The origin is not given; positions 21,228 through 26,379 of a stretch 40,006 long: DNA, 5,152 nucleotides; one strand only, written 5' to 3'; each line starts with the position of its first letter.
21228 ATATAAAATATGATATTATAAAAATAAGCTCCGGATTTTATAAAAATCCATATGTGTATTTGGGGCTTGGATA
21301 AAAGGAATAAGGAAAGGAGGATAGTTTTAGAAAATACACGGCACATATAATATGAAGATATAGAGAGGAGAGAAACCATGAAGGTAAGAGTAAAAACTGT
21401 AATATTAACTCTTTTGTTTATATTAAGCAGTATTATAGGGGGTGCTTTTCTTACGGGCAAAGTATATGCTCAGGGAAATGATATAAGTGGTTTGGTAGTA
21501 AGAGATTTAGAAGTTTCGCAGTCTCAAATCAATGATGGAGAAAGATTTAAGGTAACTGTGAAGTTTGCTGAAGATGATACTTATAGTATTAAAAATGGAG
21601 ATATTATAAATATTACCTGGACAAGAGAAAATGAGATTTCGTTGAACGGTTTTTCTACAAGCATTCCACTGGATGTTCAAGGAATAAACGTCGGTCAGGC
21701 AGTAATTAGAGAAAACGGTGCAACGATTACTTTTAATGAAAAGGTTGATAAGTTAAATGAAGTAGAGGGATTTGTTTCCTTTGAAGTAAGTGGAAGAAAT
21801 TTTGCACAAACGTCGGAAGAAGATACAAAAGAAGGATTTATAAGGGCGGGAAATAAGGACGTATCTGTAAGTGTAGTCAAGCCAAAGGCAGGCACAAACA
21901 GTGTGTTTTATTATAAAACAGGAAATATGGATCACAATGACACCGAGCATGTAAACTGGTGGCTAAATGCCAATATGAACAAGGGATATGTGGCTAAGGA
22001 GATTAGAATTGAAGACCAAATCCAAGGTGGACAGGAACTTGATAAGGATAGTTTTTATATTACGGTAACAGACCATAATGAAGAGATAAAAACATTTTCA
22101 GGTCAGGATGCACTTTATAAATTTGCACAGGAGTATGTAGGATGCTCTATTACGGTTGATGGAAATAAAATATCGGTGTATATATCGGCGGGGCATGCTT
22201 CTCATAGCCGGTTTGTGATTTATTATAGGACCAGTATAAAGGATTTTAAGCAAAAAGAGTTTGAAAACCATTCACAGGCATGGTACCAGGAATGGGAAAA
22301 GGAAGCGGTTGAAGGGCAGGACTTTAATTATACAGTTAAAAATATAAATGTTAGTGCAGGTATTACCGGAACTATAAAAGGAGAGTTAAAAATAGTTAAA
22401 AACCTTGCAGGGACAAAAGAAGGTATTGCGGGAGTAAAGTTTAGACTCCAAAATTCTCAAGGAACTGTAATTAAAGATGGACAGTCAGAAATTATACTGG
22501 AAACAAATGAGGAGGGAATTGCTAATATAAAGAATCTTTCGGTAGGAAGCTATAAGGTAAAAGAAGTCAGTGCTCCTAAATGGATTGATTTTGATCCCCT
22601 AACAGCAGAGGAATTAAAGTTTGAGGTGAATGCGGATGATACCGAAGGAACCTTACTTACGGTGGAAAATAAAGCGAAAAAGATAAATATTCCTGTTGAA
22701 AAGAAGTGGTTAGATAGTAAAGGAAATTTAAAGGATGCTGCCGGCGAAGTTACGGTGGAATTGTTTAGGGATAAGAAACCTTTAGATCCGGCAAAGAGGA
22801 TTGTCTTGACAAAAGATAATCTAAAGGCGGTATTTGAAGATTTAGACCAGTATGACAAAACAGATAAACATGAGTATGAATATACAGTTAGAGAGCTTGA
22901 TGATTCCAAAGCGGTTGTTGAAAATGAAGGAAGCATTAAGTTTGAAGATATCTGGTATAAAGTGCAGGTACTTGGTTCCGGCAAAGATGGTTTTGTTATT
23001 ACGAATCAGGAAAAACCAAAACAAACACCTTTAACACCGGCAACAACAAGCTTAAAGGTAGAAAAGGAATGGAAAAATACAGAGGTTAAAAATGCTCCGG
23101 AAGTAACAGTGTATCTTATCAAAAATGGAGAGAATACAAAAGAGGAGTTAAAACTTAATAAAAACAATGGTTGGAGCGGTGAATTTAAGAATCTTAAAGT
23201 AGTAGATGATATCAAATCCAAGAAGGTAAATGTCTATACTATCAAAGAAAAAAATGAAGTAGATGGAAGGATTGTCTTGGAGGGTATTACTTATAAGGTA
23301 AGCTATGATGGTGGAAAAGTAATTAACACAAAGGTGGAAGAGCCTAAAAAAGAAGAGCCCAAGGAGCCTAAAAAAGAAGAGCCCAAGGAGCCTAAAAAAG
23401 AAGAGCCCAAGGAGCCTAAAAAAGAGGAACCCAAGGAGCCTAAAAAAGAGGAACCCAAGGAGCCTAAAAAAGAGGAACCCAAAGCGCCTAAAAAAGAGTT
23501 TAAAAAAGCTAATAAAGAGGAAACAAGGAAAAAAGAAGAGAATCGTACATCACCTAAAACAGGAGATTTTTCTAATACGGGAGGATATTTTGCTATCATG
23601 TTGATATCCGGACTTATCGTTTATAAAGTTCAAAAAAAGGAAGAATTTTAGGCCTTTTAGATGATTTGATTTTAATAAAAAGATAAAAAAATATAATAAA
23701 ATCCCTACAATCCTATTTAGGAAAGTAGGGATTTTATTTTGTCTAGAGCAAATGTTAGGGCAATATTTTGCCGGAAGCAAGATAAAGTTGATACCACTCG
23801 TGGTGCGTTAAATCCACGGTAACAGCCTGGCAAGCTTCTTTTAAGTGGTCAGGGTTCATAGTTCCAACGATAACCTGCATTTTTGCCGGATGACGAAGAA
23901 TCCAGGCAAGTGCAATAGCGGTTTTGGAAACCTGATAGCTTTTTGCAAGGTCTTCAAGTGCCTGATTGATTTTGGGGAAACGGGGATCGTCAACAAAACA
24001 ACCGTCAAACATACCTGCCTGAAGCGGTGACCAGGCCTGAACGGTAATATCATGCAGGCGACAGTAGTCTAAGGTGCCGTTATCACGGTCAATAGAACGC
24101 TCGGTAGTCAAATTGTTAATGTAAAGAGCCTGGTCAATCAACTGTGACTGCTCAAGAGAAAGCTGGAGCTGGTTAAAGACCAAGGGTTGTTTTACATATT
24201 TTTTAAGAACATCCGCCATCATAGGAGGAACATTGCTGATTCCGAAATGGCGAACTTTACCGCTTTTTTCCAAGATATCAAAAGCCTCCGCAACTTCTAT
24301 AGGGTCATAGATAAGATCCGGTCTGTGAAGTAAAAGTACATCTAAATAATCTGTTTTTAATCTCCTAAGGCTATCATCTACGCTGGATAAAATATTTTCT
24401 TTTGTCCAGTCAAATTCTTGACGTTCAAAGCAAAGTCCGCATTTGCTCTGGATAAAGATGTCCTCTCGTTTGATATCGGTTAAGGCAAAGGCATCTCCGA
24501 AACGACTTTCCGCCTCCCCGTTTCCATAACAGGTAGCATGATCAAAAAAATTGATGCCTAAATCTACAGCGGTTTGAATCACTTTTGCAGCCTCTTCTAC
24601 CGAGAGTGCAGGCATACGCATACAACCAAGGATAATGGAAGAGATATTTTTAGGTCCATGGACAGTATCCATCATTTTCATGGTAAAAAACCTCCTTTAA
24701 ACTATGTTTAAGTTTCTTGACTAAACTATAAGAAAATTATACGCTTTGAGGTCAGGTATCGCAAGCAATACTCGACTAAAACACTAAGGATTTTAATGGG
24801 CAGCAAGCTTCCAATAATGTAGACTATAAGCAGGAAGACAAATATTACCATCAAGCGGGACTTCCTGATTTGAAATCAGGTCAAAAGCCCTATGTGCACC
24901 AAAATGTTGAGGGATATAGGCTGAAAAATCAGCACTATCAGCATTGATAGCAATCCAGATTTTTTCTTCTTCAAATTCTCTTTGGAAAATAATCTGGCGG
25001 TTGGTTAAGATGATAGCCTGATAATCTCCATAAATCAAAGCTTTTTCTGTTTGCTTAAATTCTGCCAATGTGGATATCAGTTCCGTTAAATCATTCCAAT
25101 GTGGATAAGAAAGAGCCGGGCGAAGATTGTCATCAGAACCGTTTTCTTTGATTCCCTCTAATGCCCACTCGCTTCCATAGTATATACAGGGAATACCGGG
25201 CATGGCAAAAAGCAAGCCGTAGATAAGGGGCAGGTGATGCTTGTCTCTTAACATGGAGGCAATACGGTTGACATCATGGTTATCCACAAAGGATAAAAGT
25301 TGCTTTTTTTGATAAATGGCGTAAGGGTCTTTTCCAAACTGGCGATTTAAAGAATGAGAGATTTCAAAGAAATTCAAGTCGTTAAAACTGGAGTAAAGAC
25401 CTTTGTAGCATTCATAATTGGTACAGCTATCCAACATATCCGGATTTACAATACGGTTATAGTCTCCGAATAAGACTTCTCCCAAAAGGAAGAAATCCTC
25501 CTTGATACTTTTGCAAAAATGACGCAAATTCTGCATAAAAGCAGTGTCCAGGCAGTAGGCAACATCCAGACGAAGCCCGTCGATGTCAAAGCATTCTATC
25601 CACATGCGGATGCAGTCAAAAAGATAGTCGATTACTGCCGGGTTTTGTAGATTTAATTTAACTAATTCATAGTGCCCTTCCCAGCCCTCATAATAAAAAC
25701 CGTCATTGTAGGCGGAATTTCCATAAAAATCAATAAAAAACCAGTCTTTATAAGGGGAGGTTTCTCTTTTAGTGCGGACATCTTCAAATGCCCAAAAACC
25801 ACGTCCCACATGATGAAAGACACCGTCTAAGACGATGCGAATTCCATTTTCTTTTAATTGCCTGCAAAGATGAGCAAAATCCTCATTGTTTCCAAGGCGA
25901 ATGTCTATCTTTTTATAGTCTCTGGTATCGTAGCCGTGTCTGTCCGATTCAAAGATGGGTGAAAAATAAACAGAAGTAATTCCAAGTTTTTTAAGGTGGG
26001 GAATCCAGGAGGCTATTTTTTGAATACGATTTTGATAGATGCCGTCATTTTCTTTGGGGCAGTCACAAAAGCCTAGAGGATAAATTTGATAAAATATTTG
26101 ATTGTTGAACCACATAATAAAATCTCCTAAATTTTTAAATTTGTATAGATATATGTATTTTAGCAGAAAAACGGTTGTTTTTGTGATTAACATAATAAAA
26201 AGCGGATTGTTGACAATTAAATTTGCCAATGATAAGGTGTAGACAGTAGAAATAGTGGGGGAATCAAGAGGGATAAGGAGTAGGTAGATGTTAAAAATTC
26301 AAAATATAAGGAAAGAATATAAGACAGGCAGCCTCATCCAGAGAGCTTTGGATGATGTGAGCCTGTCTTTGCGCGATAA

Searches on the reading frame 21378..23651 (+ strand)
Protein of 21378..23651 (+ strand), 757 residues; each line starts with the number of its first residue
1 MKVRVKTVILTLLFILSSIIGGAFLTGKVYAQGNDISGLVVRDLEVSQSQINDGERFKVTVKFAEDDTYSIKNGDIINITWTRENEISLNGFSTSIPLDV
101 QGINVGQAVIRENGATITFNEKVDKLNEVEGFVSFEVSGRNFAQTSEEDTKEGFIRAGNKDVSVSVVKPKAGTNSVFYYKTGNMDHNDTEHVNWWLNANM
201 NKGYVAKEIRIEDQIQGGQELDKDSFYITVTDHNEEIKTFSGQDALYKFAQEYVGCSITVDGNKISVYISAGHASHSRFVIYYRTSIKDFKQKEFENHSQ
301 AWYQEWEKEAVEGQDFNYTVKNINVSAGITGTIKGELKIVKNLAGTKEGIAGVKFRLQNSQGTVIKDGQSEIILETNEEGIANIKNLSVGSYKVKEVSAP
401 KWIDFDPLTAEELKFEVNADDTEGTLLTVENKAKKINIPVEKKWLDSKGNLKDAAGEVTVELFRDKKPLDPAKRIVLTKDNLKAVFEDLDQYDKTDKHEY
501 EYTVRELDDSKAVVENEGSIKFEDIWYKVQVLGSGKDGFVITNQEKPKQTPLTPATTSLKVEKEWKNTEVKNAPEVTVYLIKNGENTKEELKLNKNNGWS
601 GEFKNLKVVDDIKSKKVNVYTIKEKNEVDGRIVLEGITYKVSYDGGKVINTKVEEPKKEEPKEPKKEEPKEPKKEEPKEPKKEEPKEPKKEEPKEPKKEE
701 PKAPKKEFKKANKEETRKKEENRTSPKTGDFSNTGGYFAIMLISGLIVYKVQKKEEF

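Call 7: search_protein_families(library=pfam, proteins=[window:21378-23651:+], max_evalue=0.001)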
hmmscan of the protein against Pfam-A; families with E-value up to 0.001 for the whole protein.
window:21378-23651:+ (757 aa): 3 families
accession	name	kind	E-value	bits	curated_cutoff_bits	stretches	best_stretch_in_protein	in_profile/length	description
PF05738.19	Cna_B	-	8e-21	74.7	22.3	2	438-510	1-71/87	Cna protein B-type domain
PF17802.7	SpaA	-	8e-11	42.4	23.1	1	335-425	1-84/91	Prealbumin-like fold domain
PF05737.18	Collagen_bind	-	6.2e-10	39.8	27.5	1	178-305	4-124/131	Collagen binding domain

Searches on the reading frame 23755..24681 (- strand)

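Call 7: search_protein_families(library=pfam, proteins=[window:23755-24681:-], max_evalue=0.001)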
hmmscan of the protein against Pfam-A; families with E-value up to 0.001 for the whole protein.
window:23755-24681:- (308 aa): 1 family
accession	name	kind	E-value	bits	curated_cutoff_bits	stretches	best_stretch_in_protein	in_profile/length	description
PF00248.27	Aldo_ket_red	-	3.2e-57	194.3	24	1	16-298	2-285/291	Aldo/keto reductase family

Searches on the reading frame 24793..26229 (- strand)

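Call 7: search_protein_families(library=pfam, proteins=[window:24793-26229:-], max_evalue=0.001)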
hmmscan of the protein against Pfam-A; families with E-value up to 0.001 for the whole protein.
window:24793-26229:- (478 aa): 3 families
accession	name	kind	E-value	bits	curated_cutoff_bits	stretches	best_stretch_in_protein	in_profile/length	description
PF00128.31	Alpha-amylase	-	1.4e-50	173.3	22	1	48-366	1-368/446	Alpha amylase, catalytic domain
PF16657.11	Malt_amylase_C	-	4.9e-05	23.8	27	1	401-469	1-72/75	Maltogenic Amylase, C-terminal domain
PF22026.2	Alpha-amylase_C_2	-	0.00059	20.7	27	0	401-440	1-40/78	Alpha-amylase C-terminal domain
